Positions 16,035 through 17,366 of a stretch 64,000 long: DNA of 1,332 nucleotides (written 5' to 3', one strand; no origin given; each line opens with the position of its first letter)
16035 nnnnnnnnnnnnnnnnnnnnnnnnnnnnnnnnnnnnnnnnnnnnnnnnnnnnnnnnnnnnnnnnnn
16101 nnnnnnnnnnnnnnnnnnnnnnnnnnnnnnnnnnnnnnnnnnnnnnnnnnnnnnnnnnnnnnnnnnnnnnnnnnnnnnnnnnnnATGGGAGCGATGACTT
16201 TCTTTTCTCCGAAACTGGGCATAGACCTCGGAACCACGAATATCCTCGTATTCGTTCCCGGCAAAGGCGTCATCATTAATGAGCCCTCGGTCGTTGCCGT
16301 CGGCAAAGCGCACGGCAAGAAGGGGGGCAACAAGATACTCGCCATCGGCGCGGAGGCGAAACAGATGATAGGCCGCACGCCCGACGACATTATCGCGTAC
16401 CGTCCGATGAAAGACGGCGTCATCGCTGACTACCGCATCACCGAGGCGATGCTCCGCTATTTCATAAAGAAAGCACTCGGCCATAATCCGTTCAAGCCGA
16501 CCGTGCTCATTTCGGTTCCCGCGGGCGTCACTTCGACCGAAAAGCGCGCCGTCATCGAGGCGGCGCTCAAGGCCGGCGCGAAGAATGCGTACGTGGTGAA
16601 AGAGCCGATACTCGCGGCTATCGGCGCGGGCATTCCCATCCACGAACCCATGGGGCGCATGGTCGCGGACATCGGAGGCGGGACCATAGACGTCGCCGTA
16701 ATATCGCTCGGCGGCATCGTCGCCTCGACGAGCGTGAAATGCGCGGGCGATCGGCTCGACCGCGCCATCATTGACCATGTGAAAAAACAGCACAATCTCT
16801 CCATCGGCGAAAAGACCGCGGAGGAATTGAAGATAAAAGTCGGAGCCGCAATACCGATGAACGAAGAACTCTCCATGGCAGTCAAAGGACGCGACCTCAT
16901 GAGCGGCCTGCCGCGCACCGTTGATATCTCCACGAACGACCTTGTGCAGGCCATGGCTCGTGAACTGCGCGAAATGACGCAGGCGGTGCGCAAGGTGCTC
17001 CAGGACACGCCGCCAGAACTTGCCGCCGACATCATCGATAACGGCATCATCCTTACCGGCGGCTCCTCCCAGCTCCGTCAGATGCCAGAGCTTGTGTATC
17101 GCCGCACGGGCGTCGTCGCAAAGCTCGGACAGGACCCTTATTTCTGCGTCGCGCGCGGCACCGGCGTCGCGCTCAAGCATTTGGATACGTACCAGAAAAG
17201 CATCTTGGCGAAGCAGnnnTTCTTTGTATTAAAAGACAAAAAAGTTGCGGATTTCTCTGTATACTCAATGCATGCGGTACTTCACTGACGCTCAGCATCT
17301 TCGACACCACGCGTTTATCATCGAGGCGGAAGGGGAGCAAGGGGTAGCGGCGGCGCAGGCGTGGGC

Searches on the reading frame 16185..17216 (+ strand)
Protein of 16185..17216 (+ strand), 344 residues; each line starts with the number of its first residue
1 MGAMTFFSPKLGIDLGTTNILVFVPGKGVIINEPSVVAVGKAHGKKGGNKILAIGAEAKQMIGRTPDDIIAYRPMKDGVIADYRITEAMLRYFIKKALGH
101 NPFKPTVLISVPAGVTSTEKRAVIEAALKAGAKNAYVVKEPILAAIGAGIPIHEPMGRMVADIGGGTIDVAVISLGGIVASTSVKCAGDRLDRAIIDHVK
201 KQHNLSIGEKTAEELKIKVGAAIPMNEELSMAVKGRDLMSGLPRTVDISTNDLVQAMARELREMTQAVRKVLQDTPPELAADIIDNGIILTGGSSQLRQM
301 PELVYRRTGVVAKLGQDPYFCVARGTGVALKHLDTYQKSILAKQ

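Call 34: search_protein_families(library=pfam, proteins=[window:16185-17216:+], max_evalue=0.01)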
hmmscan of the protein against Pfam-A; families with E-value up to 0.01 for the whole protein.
window:16185-17216:+ (344 aa): 4 families
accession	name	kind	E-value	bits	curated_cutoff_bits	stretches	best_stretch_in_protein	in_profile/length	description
PF06723.19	MreB_Mbl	-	1.8e-126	421.8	27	1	10-337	3-326/327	MreB/Mbl protein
PF00012.26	HSP70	-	1.8e-14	53.4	20.6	1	106-328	135-370/599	Hsp70 protein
PF00022.25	Actin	-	3.4e-12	46.1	27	1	41-202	36-190/410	Actin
PF14450.12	FtsA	-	4e-11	43.8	31.8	1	160-323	2-125/127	Cell division protein FtsA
